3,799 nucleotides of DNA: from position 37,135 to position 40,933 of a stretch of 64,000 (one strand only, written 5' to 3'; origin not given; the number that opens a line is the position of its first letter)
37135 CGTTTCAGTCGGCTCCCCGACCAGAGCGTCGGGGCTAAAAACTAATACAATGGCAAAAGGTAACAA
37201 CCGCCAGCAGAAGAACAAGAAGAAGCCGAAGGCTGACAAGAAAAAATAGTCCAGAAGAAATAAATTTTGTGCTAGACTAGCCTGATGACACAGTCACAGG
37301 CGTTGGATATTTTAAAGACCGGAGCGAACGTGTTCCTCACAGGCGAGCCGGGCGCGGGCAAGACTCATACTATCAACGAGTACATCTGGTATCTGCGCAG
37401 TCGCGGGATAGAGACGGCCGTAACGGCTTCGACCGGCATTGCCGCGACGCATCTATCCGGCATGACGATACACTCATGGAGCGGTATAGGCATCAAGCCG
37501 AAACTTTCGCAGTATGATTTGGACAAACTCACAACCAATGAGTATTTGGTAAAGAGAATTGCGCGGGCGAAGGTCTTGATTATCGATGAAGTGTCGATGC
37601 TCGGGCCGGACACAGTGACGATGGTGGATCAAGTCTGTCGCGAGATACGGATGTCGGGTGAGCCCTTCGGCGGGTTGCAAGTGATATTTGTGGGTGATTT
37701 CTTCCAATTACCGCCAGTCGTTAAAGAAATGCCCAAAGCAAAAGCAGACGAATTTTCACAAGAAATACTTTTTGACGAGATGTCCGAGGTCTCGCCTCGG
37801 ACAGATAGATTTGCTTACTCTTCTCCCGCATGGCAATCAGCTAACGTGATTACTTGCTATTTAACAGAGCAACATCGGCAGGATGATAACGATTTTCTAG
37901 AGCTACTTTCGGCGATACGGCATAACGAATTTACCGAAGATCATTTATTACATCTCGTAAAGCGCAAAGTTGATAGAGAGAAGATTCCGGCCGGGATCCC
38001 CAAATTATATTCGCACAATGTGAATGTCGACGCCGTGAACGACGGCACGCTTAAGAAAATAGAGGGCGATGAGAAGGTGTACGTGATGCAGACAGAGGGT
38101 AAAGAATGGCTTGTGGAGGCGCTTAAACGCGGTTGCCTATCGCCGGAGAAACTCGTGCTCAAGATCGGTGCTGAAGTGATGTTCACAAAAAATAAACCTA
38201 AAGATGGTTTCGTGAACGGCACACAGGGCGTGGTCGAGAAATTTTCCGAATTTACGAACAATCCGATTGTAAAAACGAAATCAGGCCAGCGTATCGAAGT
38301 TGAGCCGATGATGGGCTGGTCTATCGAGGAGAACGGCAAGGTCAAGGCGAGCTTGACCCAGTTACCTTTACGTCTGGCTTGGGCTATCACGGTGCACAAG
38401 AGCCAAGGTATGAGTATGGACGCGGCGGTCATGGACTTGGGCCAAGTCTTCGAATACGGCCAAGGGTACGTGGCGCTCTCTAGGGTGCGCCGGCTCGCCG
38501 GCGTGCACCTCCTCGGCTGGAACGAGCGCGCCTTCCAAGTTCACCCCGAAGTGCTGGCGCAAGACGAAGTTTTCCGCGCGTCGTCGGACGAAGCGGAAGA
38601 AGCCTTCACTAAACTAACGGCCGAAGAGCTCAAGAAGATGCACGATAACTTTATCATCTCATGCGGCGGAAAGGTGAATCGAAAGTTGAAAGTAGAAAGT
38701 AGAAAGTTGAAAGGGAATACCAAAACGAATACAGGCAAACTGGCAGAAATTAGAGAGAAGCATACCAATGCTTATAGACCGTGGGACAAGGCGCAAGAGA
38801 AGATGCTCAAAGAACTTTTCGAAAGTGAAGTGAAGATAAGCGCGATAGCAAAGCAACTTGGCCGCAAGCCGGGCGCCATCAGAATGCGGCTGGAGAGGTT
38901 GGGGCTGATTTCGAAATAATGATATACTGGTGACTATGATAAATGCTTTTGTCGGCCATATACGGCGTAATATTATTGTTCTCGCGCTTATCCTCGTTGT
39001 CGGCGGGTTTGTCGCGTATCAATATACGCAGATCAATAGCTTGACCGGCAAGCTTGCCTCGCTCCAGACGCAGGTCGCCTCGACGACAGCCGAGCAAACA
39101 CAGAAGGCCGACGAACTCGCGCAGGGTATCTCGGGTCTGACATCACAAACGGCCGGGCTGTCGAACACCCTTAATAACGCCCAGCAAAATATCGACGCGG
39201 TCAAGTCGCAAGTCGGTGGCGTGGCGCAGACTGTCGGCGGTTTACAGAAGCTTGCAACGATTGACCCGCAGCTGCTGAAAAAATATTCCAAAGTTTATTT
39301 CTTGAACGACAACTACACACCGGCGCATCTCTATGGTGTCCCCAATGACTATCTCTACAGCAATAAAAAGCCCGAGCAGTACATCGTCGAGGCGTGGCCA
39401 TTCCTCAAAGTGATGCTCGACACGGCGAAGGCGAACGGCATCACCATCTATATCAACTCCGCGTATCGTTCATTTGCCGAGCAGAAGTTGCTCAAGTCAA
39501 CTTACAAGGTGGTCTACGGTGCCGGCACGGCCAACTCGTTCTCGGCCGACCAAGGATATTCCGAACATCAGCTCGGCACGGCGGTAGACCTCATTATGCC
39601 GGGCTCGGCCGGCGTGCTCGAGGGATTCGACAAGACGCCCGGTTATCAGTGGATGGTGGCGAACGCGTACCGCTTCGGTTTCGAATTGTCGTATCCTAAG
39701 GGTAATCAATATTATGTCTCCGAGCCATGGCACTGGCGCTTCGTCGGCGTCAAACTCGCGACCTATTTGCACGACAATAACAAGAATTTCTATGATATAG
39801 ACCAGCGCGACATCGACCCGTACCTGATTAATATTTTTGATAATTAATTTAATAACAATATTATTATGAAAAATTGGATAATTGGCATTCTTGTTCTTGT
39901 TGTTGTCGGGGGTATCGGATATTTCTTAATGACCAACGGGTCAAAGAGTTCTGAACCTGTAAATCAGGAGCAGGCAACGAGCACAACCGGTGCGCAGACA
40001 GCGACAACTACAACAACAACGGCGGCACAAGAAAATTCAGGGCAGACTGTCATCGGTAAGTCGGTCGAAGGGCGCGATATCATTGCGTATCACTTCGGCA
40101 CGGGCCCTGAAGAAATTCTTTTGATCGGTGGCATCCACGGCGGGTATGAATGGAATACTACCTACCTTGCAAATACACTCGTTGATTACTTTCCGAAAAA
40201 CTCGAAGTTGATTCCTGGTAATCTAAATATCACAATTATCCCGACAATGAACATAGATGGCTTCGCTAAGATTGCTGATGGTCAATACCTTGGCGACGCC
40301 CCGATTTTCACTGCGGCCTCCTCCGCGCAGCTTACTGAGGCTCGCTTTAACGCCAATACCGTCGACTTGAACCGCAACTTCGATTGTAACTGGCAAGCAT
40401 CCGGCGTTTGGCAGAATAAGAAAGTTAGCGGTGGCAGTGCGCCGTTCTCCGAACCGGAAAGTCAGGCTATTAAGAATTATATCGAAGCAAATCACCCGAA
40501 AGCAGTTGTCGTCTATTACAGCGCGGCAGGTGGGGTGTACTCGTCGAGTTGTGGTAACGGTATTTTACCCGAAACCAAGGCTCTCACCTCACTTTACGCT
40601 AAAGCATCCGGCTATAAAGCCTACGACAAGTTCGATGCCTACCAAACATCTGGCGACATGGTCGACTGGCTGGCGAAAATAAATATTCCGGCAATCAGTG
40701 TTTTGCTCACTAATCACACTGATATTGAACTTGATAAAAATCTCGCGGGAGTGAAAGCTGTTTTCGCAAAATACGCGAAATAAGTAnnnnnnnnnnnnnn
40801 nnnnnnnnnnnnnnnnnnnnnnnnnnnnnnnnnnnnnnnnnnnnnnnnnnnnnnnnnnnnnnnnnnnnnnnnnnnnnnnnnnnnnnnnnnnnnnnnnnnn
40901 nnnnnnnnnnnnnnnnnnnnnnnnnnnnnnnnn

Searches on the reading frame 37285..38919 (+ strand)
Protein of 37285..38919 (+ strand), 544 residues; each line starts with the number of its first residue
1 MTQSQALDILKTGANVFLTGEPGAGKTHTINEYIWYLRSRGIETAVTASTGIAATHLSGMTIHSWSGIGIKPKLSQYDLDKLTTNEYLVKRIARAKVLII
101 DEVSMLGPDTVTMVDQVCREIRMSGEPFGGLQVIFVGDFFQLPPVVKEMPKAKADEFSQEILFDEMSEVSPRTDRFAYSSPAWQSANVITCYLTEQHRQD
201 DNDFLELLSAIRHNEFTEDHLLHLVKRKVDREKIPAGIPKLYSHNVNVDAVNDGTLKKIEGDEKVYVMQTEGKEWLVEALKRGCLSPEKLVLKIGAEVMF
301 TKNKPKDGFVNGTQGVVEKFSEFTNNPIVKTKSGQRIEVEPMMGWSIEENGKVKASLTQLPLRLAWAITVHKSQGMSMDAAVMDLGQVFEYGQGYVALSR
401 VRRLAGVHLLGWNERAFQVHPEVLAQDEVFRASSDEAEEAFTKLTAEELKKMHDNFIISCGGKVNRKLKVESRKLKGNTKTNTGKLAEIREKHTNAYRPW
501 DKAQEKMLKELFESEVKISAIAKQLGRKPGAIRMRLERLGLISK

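Call 86: search_protein_families(library=pfam, proteins=[window:37285-38919:+], max_evalue=0.0001)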
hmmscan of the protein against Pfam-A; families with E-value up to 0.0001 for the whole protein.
window:37285-38919:+ (544 aa): 6 families
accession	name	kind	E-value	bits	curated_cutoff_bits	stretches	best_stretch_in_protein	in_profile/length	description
PF05970.20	PIF1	-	4.4e-32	111.9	25.9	1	11-157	20-167/223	PIF1-like helicase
PF13245.12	AAA_19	-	1.5e-14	54.7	25.1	1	3-146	1-133/134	AAA domain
PF13604.12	AAA_30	-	6.5e-14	52.5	27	1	3-146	6-132/191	AAA domain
PF13401.12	AAA_22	-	2.1e-07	31.7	27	1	13-137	5-122/130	AAA domain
PF21530.3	Pif1_2B_dom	-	2.3e-07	30.9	23.9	1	277-320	3-47/47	DNA helicase Pif1, 2B domain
PF07728.20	AAA_5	-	3.9e-05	24.1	22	0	15-125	1-97/139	AAA domain (dynein-related subfamily)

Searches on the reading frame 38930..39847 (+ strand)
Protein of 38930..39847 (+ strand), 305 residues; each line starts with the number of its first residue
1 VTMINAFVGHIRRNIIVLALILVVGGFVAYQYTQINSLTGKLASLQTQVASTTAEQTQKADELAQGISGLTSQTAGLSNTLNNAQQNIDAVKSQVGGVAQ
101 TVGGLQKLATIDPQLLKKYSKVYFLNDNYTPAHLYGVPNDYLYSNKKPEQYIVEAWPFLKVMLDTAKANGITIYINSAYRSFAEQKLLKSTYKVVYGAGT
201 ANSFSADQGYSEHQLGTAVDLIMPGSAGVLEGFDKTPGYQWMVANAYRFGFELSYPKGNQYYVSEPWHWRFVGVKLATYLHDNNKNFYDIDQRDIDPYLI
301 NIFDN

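Call 86: search_protein_families(library=pfam, proteins=[window:38930-39847:+], max_evalue=0.0001)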
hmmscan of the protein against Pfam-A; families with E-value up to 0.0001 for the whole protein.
window:38930-39847:+ (305 aa): 1 family
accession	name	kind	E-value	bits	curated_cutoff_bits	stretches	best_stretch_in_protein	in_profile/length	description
PF02557.22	VanY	-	1.7e-30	106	25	1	159-273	12-131/132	D-alanyl-D-alanine carboxypeptidase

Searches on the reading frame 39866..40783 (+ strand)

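Call 86: search_protein_families(library=pfam, proteins=[window:39866-40783:+], max_evalue=0.0001)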
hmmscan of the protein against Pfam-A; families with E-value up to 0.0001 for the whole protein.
window:39866-40783:+ (305 aa): 1 family
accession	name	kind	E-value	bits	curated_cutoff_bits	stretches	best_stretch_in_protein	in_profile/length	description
PF00246.29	Peptidase_M14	-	7.9e-22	78.6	21.6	1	62-269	20-247/286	Zinc carboxypeptidase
